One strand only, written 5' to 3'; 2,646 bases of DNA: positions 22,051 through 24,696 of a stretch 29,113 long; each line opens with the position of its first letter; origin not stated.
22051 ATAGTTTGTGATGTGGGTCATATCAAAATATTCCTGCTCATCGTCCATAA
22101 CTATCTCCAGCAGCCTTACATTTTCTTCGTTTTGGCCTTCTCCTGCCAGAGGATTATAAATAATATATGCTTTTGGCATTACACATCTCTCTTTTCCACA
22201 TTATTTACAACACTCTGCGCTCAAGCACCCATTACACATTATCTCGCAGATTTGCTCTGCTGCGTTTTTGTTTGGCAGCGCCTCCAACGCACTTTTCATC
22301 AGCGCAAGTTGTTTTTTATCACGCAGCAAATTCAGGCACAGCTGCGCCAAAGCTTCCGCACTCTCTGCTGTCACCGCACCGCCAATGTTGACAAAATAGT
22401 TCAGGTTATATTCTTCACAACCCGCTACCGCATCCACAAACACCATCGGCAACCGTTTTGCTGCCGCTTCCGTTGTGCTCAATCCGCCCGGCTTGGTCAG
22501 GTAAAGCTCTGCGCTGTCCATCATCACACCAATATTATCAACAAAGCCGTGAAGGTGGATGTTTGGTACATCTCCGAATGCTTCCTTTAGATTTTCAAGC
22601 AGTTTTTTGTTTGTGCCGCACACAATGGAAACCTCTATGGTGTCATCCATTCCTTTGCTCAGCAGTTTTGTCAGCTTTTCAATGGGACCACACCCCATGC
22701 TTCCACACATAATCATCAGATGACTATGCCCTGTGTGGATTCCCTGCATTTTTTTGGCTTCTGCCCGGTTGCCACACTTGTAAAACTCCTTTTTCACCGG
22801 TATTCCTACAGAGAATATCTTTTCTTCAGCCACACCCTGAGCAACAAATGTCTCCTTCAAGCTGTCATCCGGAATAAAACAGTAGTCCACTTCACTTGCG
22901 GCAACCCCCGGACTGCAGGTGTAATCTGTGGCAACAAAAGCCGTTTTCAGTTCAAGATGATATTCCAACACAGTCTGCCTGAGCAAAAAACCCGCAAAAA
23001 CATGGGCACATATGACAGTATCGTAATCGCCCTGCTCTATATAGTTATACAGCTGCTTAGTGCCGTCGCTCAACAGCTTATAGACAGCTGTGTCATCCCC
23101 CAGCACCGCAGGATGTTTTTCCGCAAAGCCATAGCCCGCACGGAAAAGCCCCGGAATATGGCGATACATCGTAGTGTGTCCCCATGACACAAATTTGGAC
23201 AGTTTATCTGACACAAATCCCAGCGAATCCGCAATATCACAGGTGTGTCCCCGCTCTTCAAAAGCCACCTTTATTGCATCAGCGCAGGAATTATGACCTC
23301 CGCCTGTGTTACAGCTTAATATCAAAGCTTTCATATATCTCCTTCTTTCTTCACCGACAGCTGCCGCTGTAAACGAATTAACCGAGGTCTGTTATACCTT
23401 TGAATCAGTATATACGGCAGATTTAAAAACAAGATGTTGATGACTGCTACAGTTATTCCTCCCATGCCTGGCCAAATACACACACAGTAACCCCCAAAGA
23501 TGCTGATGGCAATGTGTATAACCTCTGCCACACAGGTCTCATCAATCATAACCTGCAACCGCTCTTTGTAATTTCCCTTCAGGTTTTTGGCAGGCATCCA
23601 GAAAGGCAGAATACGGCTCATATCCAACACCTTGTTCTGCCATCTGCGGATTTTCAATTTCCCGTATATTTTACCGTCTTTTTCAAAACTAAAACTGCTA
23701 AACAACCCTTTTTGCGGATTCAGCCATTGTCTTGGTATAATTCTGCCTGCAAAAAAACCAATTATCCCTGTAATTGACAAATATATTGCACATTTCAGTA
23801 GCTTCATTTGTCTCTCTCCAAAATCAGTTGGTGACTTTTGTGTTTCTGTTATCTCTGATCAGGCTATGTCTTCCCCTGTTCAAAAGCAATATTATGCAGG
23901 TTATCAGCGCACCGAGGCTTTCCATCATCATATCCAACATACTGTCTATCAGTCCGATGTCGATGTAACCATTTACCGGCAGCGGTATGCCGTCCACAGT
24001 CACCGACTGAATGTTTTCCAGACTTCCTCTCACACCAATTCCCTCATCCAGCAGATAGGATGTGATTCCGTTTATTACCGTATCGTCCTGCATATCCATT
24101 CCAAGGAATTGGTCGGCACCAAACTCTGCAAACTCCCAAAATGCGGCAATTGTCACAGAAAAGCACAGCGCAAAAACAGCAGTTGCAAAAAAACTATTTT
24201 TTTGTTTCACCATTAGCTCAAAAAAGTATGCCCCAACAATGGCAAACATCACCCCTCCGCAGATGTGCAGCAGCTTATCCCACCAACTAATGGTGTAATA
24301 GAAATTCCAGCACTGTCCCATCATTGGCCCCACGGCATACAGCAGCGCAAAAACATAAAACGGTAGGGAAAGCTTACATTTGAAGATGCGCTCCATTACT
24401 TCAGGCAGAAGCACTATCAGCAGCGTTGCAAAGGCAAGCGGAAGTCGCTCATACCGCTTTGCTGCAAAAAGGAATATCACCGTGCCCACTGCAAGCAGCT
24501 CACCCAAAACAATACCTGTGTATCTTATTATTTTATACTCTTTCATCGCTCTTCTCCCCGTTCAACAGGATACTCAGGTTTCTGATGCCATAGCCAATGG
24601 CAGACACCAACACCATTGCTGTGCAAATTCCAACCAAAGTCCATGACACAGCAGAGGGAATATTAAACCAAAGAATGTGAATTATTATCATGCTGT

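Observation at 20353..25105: Six-gene membrane-lipid operon: candidate pathway for an undescribed acylated glycolipid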

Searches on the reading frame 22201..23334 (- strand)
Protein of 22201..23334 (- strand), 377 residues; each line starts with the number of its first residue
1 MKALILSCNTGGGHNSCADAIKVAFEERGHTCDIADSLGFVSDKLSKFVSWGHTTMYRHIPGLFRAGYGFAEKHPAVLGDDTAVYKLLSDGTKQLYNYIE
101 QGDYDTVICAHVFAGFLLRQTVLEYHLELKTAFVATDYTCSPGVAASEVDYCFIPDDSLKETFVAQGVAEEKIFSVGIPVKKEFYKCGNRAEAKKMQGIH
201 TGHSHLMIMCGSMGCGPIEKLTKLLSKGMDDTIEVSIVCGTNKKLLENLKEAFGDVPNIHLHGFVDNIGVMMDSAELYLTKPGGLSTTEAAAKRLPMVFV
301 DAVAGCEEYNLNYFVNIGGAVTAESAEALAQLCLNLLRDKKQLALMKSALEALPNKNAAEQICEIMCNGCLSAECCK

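Call 3: search_protein_families(library=pfam, proteins=[window:22201-23334:-], max_evalue=0.01)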
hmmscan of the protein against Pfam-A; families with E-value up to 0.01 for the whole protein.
window:22201-23334:- (377 aa): 5 families
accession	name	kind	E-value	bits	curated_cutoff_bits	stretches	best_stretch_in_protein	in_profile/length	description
PF06925.17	MGDG_synth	-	2.1e-16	60.9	25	1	14-180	1-169/169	Monogalactosyldiacylglycerol (MGDG) synthase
PF04101.22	Glyco_tran_28_C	-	1.9e-08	34.9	22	1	206-362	2-166/166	Glycosyltransferase family 28 C-terminal domain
PF00534.26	Glycos_transf_1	-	2.4e-08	34.1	26.4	1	229-345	44-164/172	Glycosyl transferases group 1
PF13692.12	Glyco_trans_1_4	-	8.3e-06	26.6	27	1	220-339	23-142/142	Glycosyl transferases group 1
PF02350.25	Epimerase_2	-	0.0025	17.2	30.6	1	150-366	124-346/347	UDP-N-acetylglucosamine 2-epimerase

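Call 4: search_protein_families(library=ncbifam, proteins=[window:22201-23334:-], max_evalue=0.01)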
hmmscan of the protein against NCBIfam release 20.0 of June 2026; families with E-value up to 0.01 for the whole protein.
window:22201-23334:- (377 aa): 5 families
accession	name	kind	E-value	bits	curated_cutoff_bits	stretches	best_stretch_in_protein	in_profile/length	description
NF010135.0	PRK13609.1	equivalog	7.8e-42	143.6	500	1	2-366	6-365/388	diglucosyl diacylglycerol synthase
NF010134.0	PRK13608.1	equivalog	2.2e-32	112.6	557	1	123-365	122-364/391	diglucosyl diacylglycerol synthase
TIGR01133.1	murG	equivalog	1.3e-15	57.3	250.25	1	170-365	153-352/353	undecaprenyldiphospho-muramoylpentapeptide beta-N-acetylglucosaminyltransferase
TIGR03590.1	PseG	equivalog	1.3e-06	28.2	153.55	1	180-300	154-267/280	UDP-2,4-diacetamido-2,4,6-trideoxy-beta-L-altropyranose hydrolase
NF009102.0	PRK12446.1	equivalog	0.0001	21.4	339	1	164-301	147-279/352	undecaprenyldiphospho-muramoylpentapeptide beta-N-acetylglucosaminyltransferase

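Call 37: search_solved_structures(query=window:22201-23334:-, max_evalue=0.001)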
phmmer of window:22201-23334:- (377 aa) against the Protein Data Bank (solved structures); distinct sequences matched with E-value up to 0.001: 3.
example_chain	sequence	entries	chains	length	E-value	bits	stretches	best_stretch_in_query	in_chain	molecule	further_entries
9wde_A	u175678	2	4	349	1.7e-22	83.3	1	91-365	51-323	Processive diacylglycerol beta-glucosyltransferase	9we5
4wyi_A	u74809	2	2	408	4.4e-20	75.3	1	2-347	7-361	Monogalactosyldiacylglycerol synthase 1, chloroplastic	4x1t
7d1i_A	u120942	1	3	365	0.00011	24.6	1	165-358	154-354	UDP-N-acetylglucosamine--N-acetylmuramyl-(pentapeptide) pyrophosphoryl-undecaprenol N-acet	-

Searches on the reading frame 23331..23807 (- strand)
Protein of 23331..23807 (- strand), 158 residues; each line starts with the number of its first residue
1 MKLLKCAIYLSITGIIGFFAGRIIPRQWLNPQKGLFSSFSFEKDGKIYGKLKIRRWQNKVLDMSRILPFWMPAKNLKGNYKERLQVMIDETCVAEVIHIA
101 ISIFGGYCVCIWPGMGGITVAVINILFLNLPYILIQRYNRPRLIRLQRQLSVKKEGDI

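Call 3: search_protein_families(library=pfam, proteins=[window:23331-23807:-], max_evalue=0.01)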
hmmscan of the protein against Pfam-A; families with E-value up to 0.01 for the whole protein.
window:23331-23807:- (158 aa): 1 family
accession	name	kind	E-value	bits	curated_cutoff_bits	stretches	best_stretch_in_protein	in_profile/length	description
PF18927.5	CrtO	-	1.4e-28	100.1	27.3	1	34-147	3-121/123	Glycosyl-4,4'-diaponeurosporenoate acyltransferase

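Call 4: search_protein_families(library=ncbifam, proteins=[window:23331-23807:-], max_evalue=0.01)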
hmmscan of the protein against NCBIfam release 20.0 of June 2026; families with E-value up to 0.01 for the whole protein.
window:23331-23807:- (158 aa): 0 families

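Call 9: find_homologous_proteins(query=window:23331-23807:-)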
Query window:23331-23807:- (158 aa): 640 proteins with E <= 0.001 among 696 candidates; the best 120 are listed.
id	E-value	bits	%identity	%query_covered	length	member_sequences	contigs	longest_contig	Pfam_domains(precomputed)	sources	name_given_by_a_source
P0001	5.0e-101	353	99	100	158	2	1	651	PF18927.6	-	-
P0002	1.7e-70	254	74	92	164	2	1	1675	PF18927.6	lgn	-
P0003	1.6e-69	251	70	100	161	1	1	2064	PF18927.6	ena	-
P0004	9.1e-69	249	69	98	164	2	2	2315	PF18927.6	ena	-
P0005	2.2e-68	247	69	94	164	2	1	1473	PF18927.6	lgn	-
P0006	2.4e-68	247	68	98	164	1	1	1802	PF18927.6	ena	-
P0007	3.5e-68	247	69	98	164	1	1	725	PF18927.6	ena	-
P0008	3.5e-68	247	68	98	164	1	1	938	PF18927.6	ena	-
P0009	4.3e-68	246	68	92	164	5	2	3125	PF18927.6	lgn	-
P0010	6.7e-68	246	69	94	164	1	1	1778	PF18927.6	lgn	-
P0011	8.5e-68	245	69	98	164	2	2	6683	PF18927.6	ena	-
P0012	1.2e-67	245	68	98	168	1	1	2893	PF18927.6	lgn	-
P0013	1.2e-67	245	67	100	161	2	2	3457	PF18927.6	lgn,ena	-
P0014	3.2e-67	244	67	98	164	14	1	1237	PF18927.6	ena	-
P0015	6.2e-67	243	68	98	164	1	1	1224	PF18927.6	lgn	-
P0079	2.0e-59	218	64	100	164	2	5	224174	PF18927.6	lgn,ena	-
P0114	2.7e-56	208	62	98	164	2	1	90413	PF18927.6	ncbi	-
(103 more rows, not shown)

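Call 10: find_encoding_contigs(protein=P0079, flank=8000, max_places=2)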
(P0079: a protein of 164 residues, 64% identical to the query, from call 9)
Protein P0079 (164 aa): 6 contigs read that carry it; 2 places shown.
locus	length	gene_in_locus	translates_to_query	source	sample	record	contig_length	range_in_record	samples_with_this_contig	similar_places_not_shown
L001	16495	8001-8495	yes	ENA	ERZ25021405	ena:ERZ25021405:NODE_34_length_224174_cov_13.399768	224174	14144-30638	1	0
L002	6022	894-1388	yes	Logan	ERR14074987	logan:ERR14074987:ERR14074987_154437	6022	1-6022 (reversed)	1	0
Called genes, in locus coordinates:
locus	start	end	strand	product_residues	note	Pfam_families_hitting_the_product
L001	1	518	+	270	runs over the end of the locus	PF01256:Carb_kinase (weak), PF08543:Phos_pyr_kin, PF00294:PfkB (weak)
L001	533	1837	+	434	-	PF01964:ThiC_Rad_SAM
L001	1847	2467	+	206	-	PF04263:TPK_catalytic, PF04265:TPK_B1_binding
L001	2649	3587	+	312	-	PF00005:ABC_tran, PF02463:SMC_N (weak)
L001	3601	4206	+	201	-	PF13189:Cytidylate_kin2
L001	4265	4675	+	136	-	PF02579:Nitro_FeMo-Co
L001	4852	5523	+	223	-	PF00072:Response_reg, PF00486:Trans_reg_C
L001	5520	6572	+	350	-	PF00672:HAMP, PF00512:HisKA, PF02518:HATPase_c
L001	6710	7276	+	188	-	PF01066:CDP-OH_P_transf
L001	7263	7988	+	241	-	PF09997:DUF2238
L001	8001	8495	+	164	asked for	PF18927:CrtO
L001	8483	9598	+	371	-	PF06925:MGDG_synth, PF04101:Glyco_tran_28_C, PF00534:Glycos_transf_1, PF13692:Glyco_trans_1_4 (weak)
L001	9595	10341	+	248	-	PF01553:Acyltransferase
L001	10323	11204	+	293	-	PF00781:DAGK_cat, PF19279:YegS_C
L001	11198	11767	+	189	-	PF03729:DUF308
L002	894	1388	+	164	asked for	PF18927:CrtO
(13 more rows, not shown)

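Call 11: find_encoding_contigs(protein=P0114, flank=8000, max_places=2)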
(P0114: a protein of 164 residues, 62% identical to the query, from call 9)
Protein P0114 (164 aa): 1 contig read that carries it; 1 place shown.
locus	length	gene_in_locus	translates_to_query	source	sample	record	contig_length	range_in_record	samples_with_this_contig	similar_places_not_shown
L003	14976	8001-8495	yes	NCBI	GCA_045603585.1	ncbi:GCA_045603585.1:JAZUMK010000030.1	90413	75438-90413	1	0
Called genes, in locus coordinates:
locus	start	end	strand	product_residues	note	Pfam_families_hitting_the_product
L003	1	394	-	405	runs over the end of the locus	PF00512:HisKA, PF02518:HATPase_c, PF14501:HATPase_c_5 (weak)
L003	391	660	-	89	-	PF00486:Trans_reg_C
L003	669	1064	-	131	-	PF00072:Response_reg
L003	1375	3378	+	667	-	-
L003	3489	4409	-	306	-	PF00781:DAGK_cat, PF19279:YegS_C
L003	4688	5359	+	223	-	PF00072:Response_reg, PF00486:Trans_reg_C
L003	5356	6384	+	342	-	PF00672:HAMP, PF00512:HisKA, PF02518:HATPase_c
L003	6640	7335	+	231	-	PF04607:RelA_SpoT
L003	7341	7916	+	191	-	PF01066:CDP-OH_P_transf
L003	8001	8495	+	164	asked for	PF18927:CrtO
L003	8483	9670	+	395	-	PF06925:MGDG_synth, PF04101:Glyco_tran_28_C, PF13692:Glyco_trans_1_4 (weak)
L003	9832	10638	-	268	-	PF01522:Polysacc_deac_1, PF03065:Glyco_hydro_57 (faint)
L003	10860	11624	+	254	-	PF00106:adh_short, PF13561:adh_short_C2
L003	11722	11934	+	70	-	PF13183:Fer4_8 (faint), PF00037:Fer4 (weak), PF13237:Fer4_10 (weak), PF12838:Fer4_7, PF13187:Fer4_9 (weak), PF12797:Fer4_2 (weak), PF12837:Fer4_6 (weak), PF00037:Fer4, +4 more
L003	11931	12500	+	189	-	-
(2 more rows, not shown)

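Call 17: find_related_loci(query=A1, collection=genome_contigs, flank=10000)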
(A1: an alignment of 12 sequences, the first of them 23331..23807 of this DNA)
Query A1 (158 aa) in genome_contigs; peptide patterns used: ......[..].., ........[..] (x = any residue, [..] = any of these).
398 stretches matched a pattern; 386 encode a relative of the query (tblastn E <= 1e-3); the best 80 are kept; 80 distinct loci.
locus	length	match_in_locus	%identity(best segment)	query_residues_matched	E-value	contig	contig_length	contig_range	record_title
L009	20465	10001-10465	67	1-155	2e-69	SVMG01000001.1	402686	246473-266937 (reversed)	MAG: Oscillospiraceae bacterium isolate SIG507 NODE_102_length_402686_cov_10.416006, whole genome shotgun sequence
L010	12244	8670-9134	66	1-155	4e-69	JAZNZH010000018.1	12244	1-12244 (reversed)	MAG: Faecousia sp. isolate T1900044769_TS20190235.MAGScoT_cleanbin_000023 SGB_2440_k141_371585, whole genome shotgun seq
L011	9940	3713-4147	67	1-145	4e-65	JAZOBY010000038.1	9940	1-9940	MAG: Faecousia sp. isolate T1900044757_TS20190223.MAGScoT_cleanbin_000050 SGB_2309_k141_182569, whole genome shotgun seq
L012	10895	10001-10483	64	1-158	9e-65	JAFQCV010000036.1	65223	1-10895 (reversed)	MAG: Oscillospiraceae bacterium isolate RGIG1703 Goat_Cecum-2__c138370, whole genome shotgun sequence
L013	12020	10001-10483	63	1-158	9e-65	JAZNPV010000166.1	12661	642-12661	MAG: Faecousia sp. isolate T1900044831_TS20190297.MAGScoT_cleanbin_000022 SGB_2895_k141_1298021, whole genome shotgun se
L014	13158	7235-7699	60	1-155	2e-60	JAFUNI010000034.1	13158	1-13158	MAG: Oscillospiraceae bacterium isolate RGIG4651 Roe_deer_Rectum-4__c208827, whole genome shotgun sequence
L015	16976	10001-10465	62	1-155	3e-60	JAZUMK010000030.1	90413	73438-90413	MAG: Clostridia bacterium isolate T1900044894_TS20190360.MAGScoT_cleanbin_000014 SGB_3278_k141_766363, whole genome shot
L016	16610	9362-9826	59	1-155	3e-59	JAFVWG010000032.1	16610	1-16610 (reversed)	MAG: Oscillospiraceae bacterium isolate RGIG5452 Sheep_Colon-5__c73105, whole genome shotgun sequence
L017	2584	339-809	56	5-157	7e-59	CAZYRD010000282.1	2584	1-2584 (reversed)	MAG TPA_asm: uncultured Faecalibacterium sp. isolate SRP315200_co1_671 genome assembly, contig: NODE_107501_length_2584_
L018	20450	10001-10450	57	1-150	6e-58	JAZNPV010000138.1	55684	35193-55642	MAG: Faecousia sp. isolate T1900044831_TS20190297.MAGScoT_cleanbin_000022 SGB_2895_k141_1472162, whole genome shotgun se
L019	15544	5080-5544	57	1-155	7e-56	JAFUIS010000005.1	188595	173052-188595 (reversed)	MAG: Oscillospiraceae bacterium isolate RGIG4531 Roe_deer_Rectum-1__c673, whole genome shotgun sequence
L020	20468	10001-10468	56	1-156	4e-56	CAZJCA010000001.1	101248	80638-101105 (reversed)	MAG TPA_asm: uncultured Oscillospiraceae bacterium isolate binchicken_co370_322 genome assembly, contig: NODE_298_length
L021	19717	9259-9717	53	5-157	9e-56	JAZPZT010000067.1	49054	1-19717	MAG: Acutalibacteraceae bacterium isolate T1900044644_TS20190110.MAGScoT_cleanbin_000032 SGB_1323_k141_885353, whole gen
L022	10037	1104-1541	55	5-150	2e-53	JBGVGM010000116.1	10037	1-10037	MAG: Acutalibacteraceae bacterium isolate fecal_MAG_367 fecal_MAG_367_contig_0116, whole genome shotgun sequence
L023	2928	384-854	52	5-157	5e-53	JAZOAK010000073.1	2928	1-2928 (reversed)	MAG: Acutalibacteraceae bacterium isolate T1900044763_TS20190229.MAGScoT_cleanbin_000017 SGB_2381_k141_1183589, whole ge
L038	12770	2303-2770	48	1-158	7e-47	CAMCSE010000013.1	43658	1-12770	MAG: uncultured Clostridia bacterium isolate ERR1855549_bin.38_metaWRAP_v1.3_MAG genome assembly, contig: ERZ9514786.192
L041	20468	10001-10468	50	1-158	3e-46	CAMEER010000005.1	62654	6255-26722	MAG: uncultured Clostridia bacterium isolate SRR11489746_bin.6_metaWRAP_v1.3_MAG genome assembly, contig: ERZ11466724.44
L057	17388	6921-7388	47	1-158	7e-45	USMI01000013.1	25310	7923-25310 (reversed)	uncultured Clostridiales bacterium isolate UMGS1859 genome assembly, contig: NODE_957_length_25310_cov_24.894912, whole 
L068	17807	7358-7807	47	1-151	2e-43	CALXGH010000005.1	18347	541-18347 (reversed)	MAG: uncultured Oscillospiraceae bacterium isolate E01__bin254 genome assembly, contig: E01__k127_1885082, whole genome 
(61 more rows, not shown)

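Call 22: search_protein_families(library=pfam, proteins=[L018:6603-7280:-, L010:10255-11022:+, L015:8628-9335:+, L038:3818-4723:+, L041:12703-13740:+, L057:8622-9521:-, L022:4328-4573:+, L068:9750-10892:+, L013:4130-4906:+, L018:4422-5285:+], max_evalue=0.001)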
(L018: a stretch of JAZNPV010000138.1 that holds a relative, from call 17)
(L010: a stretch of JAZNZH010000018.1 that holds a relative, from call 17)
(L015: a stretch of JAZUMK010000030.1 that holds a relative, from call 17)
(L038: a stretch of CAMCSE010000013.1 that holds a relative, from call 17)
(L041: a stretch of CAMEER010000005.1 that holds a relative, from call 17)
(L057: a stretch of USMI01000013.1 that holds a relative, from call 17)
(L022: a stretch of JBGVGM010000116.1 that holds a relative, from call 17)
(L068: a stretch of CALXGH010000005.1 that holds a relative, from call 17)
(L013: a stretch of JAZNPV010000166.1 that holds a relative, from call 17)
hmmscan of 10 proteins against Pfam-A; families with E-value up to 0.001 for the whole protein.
L018:6603-7280:- (225 aa): 2 families
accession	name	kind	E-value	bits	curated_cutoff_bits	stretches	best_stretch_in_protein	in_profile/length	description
PF01569.27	PAP2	-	2.6e-08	34.1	27.2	1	120-223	22-126/130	PAP2 superfamily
PF14378.12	PAP2_3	-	6.7e-05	23.2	27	1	79-215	41-188/190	PAP2 superfamily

L010:10255-11022:+ (255 aa): 1 family
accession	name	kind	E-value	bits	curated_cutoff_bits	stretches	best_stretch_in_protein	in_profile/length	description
PF01553.26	Acyltransferase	-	7.1e-34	116.9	23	1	66-194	1-131/132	Acyltransferase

L015:8628-9335:+ (235 aa): 1 family
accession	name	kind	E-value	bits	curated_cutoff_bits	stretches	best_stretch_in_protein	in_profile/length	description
PF04607.23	RelA_SpoT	-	4.4e-33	114.4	27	1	72-192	1-111/113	Region found in RelA / SpoT proteins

L038:3818-4723:+ (301 aa): 0 families

L041:12703-13740:+ (345 aa): 3 families
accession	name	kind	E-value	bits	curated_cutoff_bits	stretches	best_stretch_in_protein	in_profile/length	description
PF01212.27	Beta_elim_lyase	-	2.9e-24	86.3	27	1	6-240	4-233/288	Beta-eliminating lyase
PF00266.25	Aminotran_5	-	4.2e-06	26.4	21.5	1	25-239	33-233/371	Aminotransferase class-V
PF00155.27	Aminotran_1_2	-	6e-05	22.8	19.7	1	35-175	42-187/361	Aminotransferase class I and II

L057:8622-9521:- (299 aa): 1 family
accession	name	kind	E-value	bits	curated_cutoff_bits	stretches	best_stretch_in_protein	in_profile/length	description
PF04203.18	Sortase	-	3.9e-10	40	26.6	1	160-296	14-125/125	Sortase domain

L022:4328-4573:+ (81 aa): 1 family
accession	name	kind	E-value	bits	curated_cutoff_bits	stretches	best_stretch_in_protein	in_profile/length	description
PF07214.17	DUF1418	-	7.6e-05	22.9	22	1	9-78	11-81/94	Protein of unknown function (DUF1418)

L068:9750-10892:+ (380 aa): 1 family
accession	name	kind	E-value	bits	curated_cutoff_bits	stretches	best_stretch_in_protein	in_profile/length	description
PF01594.21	AI-2E_transport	-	1.4e-39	136.6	34.3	1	21-360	7-325/327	AI-2E family transporter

L013:4130-4906:+ (258 aa): 7 families
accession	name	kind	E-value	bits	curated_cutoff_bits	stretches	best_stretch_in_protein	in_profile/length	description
PF00005.33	ABC_tran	-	9.5e-40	136.8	25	1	35-183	1-137/137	ABC transporter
PF13304.12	AAA_21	-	7.2e-15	56.3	27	2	150-214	233-300/304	AAA domain, putative AbiEii toxin, Type IV TA system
PF02463.25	SMC_N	-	3.1e-09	37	40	1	27-220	11-205/220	RecF/RecN/SMC N terminal domain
PF13555.12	AAA_29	-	0.00015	21.9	27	1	45-76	22-52/61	P-loop containing region of AAA domain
PF13175.12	AAA_15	-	0.00071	19.7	32.1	0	47-72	25-50/374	AAA ATPase domain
PF13476.12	AAA_23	-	0.0008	20.5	27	1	48-71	22-45/201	AAA domain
PF00437.27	T2SSE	-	0.00095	18.4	24.9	0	48-102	145-201/370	Type II/IV secretion system protein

L018:4422-5285:+ (287 aa): 1 family
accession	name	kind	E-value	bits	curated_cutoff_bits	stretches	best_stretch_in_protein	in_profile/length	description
PF02645.21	DegV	-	3.3e-70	237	27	1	6-283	4-278/280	Uncharacterised protein, DegV family COG1307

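Call 55: predict_structure(alignment_id=A1)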
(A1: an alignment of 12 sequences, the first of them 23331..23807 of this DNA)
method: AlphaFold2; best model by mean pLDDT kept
length: 158 residues; sequences in the alignment: 12
mean_pLDDT: 80.6   pTM: 0.73
mean pLDDT of the five models: 80.6, 79.6, 72.1, 53.3, 48.5
residues with pLDDT >= 90: 36; 70-90: 96; 50-70: 22; < 50: 4
segments of 3 or more residues with pLDDT < 50: 155-158
pLDDT, mean of each block of 10 residues (from residue 1): 92 89 79 78 76 77 66 62 81 89 91 92 90 87 83 53
secondary structure, 60 per line:
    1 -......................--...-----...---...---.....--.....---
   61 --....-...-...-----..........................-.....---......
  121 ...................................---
elements in order: H2-23 H46-50 H53-57 H63-66 H80-105 H107-111 H115-155

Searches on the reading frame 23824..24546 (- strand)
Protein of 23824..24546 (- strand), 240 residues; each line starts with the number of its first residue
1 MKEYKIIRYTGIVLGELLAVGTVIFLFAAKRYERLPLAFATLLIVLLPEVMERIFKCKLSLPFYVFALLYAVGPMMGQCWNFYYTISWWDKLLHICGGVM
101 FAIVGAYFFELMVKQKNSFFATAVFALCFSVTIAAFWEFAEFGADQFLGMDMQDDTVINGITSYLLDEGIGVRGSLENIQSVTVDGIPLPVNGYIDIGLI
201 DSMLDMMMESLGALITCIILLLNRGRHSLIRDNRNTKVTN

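Call 3: search_protein_families(library=pfam, proteins=[window:23824-24546:-], max_evalue=0.01)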
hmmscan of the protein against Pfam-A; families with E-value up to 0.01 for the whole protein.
window:23824-24546:- (240 aa): 1 family
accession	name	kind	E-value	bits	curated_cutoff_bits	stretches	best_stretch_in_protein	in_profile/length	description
PF09997.14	DUF2238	-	0.00093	19.5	26.4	1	87-151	57-118/140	Predicted membrane protein (DUF2238)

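Call 4: search_protein_families(library=ncbifam, proteins=[window:23824-24546:-], max_evalue=0.01)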
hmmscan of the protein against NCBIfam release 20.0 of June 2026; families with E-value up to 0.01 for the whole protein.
window:23824-24546:- (240 aa): 0 families

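Call 69: predict_structure(alignment_id=A3)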
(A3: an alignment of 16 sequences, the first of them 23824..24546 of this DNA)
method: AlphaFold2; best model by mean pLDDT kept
length: 240 residues; sequences in the alignment: 16
mean_pLDDT: 77.1   pTM: 0.73
mean pLDDT of the five models: 77.1, 76.9, 76.4, 76.3, 74.9
residues with pLDDT >= 90: 84; 70-90: 84; 50-70: 31; < 50: 41
segments of 3 or more residues with pLDDT < 50: 156-181, 183-187, 191-195, 236-240
pLDDT, mean of each block of 10 residues (from residue 1): 82 93 95 90 91 86 88 91 84 93 91 78 94 89 68 48 38 43 48 51 87 93 77 53
secondary structure, 60 per line:
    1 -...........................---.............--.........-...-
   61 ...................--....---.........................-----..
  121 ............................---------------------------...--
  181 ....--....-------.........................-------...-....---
elements in order: H2-28 H32-44 H47-55 E57-59 H61-79 H82-85 H89-113 H119-148 E181-184 E187-190 H198-222 E230-232 H234-237

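Call 72: fold_search(model_id=the predicted structure, library=pdb)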
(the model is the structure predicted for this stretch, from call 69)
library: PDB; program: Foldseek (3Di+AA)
matches with E <= 10: 38; with E <= 0.001: 0
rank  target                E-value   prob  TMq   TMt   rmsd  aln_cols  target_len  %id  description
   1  9mh0_L                2.6e+00  0.33  0.27  0.37   8.6       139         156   12  Dunaliella salina PSI-LHCI supercomplex (released 2025-06-25)
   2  9mgw_L                3.1e+00  0.28  0.28  0.38   9.0       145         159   10  Dunaliella salina PSI-LHCI-TIDI1 supercomplex (released 2025-06-25)
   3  9hyu_L                3.1e+00  0.25  0.28  0.30  10.1       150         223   12  Cryo-EM structure of the Chromera velia PSI supercomplex at 1.84 Angstrom resolution (released 2026-01-28)
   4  9m4q                  3.4e+00  0.09  0.22  0.20  19.4       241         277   11  CryoEM structure of the alpha1AAR complex with doxazosin (released 2025-07-02)
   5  8xm6_B                3.4e+00  0.06  0.21  0.17  20.8       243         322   12  Cryo-EM structure of human ZnT1 WT, in the absence of zinc, determined in an outward-facing conformation (released 2024-10-30)
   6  9d3e_A                3.5e+00  0.08  0.20  0.15  16.0       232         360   13  Cryo-EM structure of CCR6 bound by SQA1 and OXM2 (released 2024-09-11)
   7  7d3s_R                4.5e+00  0.09  0.24  0.22  16.9       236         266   10  Human SECR in complex with an engineered Gs heterotrimer (released 2020-11-04)
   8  9p94_R                4.9e+00  0.06  0.20  0.15  19.1       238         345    5  Cryo-EM structure of the PAC1sR-PACAP27-Gs complex (released 2025-11-19)
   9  7p14_A                4.9e+00  0.03  0.14  0.12  19.8       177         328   14  Structure of full-length rXKR9 in complex with a sybody at 3.66A (released 2021-07-28)
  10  6tcl_L                5.2e+00  0.21  0.26  0.36   7.4       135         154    7  Photosystem I tetramer (released 2020-02-19)
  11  6lpb_R                5.2e+00  0.09  0.24  0.19  14.9       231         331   10  Cryo-EM structure of the human PAC1 receptor coupled to an engineered heterotrimeric G protein (released 2020-03-11)
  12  7q37                  5.2e+00  0.04  0.19  0.21  19.2       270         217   11  Crystal structure of proton pump MAR rhodopsin pressurized with krypton (released 2022-04-27)
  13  8jw0_l                5.4e+00  0.25  0.28  0.27   5.7       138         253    7  PSI-AcpPCI supercomplex from Amphidinium carterae (released 2024-02-28)
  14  6tcl_L1               5.7e+00  0.20  0.26  0.35   7.4       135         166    7  Photosystem I tetramer (released 2020-02-19)
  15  8gej_R                5.7e+00  0.03  0.16  0.15  19.3       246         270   13  CryoEM structure of beta-2-adrenergic receptor in complex with nucleotide-free Gs heterotrimer (#20 of 20) (released 2024-03-06)
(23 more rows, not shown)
